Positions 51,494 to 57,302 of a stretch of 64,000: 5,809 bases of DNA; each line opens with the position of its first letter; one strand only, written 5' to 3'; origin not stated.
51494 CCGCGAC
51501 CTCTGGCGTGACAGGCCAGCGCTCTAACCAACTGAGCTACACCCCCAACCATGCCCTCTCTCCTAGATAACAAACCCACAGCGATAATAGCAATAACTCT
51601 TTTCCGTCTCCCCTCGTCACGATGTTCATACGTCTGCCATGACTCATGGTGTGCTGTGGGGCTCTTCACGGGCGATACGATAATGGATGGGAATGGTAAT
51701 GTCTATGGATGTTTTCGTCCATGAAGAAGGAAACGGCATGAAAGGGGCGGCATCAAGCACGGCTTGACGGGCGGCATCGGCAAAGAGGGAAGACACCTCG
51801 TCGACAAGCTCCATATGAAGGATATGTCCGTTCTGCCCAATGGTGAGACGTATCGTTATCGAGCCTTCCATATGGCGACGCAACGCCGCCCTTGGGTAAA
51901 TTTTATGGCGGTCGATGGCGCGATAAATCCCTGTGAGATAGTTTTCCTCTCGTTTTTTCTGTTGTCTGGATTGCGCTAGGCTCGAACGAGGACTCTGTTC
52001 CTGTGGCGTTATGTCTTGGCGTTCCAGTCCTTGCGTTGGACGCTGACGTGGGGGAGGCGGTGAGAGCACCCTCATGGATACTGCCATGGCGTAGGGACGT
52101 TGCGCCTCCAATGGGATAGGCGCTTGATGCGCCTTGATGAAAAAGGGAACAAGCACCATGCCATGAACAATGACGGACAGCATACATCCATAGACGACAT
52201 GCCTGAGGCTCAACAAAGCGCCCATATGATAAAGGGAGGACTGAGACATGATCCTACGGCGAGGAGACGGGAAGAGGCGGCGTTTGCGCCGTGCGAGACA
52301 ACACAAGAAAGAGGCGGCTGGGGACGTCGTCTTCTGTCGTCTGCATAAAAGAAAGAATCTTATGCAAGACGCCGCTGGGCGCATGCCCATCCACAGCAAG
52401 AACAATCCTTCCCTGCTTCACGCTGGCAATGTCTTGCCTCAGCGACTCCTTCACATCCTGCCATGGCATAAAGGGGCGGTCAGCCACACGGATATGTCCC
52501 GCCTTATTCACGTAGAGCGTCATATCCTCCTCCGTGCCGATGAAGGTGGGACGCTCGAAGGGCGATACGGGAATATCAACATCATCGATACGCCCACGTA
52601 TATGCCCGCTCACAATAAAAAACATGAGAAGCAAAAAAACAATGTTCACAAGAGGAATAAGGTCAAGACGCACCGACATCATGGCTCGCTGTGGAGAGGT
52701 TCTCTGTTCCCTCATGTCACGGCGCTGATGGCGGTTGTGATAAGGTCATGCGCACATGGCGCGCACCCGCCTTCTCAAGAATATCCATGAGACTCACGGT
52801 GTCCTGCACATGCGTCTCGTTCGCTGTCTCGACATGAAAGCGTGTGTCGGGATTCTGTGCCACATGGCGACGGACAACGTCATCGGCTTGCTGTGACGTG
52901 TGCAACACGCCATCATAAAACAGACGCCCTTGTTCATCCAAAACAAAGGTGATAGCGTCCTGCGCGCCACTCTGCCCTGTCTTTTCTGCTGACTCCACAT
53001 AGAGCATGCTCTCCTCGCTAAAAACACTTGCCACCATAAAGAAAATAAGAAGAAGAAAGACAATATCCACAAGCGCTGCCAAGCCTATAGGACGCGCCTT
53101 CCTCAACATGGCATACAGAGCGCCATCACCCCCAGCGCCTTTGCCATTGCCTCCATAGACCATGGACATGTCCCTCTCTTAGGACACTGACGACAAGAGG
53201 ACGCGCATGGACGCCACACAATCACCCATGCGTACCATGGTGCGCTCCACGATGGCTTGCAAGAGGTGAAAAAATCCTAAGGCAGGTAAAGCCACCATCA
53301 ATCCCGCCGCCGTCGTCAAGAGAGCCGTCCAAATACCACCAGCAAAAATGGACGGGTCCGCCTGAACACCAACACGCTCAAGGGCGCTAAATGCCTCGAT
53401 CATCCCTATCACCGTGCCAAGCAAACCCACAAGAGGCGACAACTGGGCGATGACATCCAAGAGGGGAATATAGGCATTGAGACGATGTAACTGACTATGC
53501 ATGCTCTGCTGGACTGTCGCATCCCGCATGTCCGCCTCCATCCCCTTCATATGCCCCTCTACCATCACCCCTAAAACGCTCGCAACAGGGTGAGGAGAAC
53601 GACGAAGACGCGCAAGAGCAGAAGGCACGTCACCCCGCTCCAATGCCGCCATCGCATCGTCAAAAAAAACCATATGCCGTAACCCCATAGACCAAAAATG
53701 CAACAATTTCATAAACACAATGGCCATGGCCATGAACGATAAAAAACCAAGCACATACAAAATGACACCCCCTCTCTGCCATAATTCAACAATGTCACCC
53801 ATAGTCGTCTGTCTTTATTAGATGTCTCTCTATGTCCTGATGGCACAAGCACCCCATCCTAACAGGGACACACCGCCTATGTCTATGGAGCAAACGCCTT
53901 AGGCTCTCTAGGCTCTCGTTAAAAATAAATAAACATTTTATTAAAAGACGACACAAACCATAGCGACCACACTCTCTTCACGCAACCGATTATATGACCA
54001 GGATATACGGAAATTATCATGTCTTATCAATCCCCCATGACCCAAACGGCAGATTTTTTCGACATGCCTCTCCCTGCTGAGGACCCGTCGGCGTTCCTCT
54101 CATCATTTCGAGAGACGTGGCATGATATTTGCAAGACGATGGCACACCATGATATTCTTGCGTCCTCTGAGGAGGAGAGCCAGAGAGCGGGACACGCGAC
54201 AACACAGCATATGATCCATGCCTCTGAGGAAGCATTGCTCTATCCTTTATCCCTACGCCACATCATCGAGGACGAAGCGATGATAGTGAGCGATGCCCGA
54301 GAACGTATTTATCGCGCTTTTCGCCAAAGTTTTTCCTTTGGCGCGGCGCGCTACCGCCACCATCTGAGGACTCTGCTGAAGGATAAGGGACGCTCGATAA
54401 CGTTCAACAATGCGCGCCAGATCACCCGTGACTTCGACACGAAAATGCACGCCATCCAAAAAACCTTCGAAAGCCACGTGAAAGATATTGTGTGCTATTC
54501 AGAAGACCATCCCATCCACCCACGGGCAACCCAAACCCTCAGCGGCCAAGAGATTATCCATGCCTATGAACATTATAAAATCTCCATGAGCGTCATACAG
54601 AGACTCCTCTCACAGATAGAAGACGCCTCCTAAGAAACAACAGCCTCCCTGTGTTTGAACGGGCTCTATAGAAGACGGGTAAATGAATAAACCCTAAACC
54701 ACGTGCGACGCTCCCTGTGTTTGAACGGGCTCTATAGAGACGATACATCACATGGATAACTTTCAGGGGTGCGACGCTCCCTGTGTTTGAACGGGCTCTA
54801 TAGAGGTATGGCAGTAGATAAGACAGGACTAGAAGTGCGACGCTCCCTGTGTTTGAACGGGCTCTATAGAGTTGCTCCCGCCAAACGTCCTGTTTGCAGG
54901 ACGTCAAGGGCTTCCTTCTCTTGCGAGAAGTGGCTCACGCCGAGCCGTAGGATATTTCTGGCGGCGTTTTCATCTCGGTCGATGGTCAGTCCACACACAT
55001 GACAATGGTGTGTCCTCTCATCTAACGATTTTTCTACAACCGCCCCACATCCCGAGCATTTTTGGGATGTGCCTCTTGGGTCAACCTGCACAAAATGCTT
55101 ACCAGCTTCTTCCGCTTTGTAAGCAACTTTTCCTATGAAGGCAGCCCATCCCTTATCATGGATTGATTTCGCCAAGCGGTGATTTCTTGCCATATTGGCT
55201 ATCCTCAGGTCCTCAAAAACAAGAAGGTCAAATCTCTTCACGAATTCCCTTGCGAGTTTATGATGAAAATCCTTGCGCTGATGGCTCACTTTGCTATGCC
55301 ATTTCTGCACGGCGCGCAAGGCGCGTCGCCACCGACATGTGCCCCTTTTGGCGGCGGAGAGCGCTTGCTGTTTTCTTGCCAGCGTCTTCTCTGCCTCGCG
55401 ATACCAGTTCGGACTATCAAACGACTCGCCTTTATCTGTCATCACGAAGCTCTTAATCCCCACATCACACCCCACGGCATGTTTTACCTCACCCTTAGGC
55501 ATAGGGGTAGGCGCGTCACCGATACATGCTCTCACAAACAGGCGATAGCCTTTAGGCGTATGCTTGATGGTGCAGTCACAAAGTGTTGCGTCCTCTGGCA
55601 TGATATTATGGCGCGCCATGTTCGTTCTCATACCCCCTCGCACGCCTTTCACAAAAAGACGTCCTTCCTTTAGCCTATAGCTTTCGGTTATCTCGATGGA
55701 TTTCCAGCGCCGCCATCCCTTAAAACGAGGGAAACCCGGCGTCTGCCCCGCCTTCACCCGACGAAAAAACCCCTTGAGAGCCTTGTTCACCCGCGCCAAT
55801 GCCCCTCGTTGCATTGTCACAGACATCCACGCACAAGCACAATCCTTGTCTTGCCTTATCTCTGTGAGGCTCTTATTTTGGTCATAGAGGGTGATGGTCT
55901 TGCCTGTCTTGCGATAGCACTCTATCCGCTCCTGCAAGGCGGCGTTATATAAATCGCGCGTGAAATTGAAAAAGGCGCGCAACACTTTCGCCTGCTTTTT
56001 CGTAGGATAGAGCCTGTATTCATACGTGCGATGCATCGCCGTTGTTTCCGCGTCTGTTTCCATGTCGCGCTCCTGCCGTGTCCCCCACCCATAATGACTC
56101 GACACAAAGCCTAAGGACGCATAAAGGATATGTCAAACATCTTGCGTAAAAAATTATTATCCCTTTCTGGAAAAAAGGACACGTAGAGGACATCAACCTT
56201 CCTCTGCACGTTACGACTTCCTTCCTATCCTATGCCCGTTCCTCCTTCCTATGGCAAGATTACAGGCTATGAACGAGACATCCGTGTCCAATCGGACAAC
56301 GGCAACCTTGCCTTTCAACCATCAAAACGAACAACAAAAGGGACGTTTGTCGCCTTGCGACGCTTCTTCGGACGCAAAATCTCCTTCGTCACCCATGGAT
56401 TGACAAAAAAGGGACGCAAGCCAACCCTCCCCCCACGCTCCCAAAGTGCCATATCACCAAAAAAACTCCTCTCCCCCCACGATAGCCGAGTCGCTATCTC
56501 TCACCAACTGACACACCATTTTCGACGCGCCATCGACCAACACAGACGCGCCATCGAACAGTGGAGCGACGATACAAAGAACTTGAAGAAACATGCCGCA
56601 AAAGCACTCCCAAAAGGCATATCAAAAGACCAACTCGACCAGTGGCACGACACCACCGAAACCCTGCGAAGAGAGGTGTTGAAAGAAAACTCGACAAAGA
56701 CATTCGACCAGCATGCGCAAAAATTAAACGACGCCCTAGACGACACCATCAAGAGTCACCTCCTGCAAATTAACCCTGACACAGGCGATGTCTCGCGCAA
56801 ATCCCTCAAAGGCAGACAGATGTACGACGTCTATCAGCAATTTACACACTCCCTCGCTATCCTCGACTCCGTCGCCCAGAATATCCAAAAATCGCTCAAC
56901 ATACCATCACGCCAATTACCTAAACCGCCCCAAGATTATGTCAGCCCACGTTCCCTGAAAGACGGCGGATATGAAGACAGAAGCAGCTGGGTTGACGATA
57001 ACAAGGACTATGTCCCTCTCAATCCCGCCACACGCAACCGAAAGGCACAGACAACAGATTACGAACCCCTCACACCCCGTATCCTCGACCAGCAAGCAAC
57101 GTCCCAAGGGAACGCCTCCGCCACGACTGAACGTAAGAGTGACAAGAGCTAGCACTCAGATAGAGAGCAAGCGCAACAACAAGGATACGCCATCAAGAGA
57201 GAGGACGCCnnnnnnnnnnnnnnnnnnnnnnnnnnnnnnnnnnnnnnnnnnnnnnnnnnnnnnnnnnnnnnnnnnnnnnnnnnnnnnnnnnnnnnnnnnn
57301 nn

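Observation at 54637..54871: Array architecture: degenerate terminal repeat, low-GC spacers, palindromic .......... repeat end, ambiguous transcription polarity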

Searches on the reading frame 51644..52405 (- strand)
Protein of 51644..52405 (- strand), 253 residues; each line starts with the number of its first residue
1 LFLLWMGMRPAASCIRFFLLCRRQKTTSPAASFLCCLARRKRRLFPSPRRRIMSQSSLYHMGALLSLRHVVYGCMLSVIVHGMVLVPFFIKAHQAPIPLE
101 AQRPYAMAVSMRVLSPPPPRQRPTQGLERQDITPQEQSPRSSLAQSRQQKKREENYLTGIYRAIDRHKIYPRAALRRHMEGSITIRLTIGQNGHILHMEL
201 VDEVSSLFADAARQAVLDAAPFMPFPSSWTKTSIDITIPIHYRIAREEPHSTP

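Call 10: search_protein_families(library=pfam, proteins=[window:51644-52405:-], max_evalue=0.01)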
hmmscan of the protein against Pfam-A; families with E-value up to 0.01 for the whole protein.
window:51644-52405:- (253 aa): 1 family
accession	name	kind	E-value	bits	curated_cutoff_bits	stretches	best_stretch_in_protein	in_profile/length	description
PF03544.19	TonB_C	-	1.3e-12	48.4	24.6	1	167-244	2-79/79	Gram-negative bacterial TonB protein C-terminal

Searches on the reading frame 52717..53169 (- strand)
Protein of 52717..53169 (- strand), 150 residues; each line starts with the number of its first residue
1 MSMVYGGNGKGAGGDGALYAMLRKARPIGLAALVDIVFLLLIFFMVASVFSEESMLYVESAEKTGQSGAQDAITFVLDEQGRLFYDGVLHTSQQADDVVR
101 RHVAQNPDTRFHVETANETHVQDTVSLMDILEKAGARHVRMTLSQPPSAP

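Call 10: search_protein_families(library=pfam, proteins=[window:52717-53169:-], max_evalue=0.01)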
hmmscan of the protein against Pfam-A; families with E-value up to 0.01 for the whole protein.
window:52717-53169:- (150 aa): 1 family
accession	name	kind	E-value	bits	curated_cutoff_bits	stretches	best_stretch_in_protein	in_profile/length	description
PF02472.21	ExbD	-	1.1e-17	64.7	25.4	1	28-142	8-124/128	Biopolymer transport protein ExbD/TolR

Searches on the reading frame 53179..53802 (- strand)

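Call 10: search_protein_families(library=pfam, proteins=[window:53179-53802:-], max_evalue=0.01)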
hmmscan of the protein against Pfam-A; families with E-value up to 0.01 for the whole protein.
window:53179-53802:- (207 aa): 1 family
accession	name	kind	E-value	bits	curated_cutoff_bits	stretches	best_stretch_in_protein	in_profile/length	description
PF01618.21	MotA_ExbB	-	3.4e-27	95.2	22.9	1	85-192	19-125/127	MotA/TolQ/ExbB proton channel family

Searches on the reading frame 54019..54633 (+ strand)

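Call 10: search_protein_families(library=pfam, proteins=[window:54019-54633:+], max_evalue=0.01)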
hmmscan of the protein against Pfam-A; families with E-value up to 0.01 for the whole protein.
window:54019-54633:+ (204 aa): 1 family
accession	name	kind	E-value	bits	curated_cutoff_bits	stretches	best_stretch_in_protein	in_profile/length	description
PF22951.1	3HBD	-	0.0013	19.4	27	1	79-173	8-96/100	Three-helical bundle domain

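Call 70: search_protein_families(library=ncbifam, proteins=[window:54019-54633:+], max_evalue=0.001)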
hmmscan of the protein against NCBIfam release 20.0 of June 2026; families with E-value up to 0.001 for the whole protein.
window:54019-54633:+ (204 aa): 0 families

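Call 71: search_protein_families(library=padloc, proteins=[window:54019-54633:+], max_evalue=0.001)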
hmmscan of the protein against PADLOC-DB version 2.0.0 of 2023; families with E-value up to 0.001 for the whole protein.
window:54019-54633:+ (204 aa): 0 families

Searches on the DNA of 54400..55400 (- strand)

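Call 48: search_dna_similar(query=window:54637-54871:-, collection=phages, mode=distant, max_evalue=10, max_rows=15)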
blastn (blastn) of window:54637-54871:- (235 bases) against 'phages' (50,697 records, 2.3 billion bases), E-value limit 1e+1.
No match.

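Call 49: search_dna_similar(query=window:54637-54871:-, collection=plasmids, mode=distant, max_evalue=10, max_rows=15)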
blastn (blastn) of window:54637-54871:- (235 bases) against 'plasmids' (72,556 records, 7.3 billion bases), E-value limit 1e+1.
No match.

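Call 51: search_rna_families(source=window, start=54400, end=55400, threshold=evalue, max_evalue=10, show_alignments=2)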
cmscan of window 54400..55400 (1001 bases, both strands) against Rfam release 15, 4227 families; matches with E-value up to 10: 1.
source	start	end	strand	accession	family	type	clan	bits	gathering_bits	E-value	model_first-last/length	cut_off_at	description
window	55117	55186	-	RF03020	RT-17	Gene; sRNA;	-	16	40.4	5.3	1-95/95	no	RT-17 RNA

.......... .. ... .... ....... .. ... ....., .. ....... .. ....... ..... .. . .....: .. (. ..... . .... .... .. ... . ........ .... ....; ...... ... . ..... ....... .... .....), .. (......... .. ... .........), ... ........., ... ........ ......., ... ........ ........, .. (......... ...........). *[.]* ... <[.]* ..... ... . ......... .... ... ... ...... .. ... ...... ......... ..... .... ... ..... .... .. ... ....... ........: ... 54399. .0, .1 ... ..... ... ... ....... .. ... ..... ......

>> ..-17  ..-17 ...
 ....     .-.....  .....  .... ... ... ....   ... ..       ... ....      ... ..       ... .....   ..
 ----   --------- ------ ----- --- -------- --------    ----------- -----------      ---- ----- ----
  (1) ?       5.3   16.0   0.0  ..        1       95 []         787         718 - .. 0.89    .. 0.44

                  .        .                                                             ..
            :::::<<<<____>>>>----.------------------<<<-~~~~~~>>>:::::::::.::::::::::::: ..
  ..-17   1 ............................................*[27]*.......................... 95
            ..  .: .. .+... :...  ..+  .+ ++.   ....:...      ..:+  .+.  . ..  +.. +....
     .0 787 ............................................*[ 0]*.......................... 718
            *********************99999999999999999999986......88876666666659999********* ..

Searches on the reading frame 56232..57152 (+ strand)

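Call 10: search_protein_families(library=pfam, proteins=[window:56232-57152:+], max_evalue=0.01)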
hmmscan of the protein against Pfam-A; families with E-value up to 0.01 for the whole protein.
window:56232-57152:+ (306 aa): 2 families
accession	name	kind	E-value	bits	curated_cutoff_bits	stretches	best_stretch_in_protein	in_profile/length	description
PF07586.16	HXXSHH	-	0.0018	18.4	30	1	52-135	6-89/307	Protein of unknown function (DUF1552)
PF08785.16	Ku_PK_bind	-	0.0036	17.9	25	1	96-170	5-78/120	Ku C terminal domain like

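Call 70: search_protein_families(library=ncbifam, proteins=[window:56232-57152:+], max_evalue=0.001)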
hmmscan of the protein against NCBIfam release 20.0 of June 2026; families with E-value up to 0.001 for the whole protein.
window:56232-57152:+ (306 aa): 0 families

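Call 71: search_protein_families(library=padloc, proteins=[window:56232-57152:+], max_evalue=0.001)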
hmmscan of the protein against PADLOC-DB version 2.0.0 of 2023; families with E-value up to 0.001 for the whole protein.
window:56232-57152:+ (306 aa): 0 families
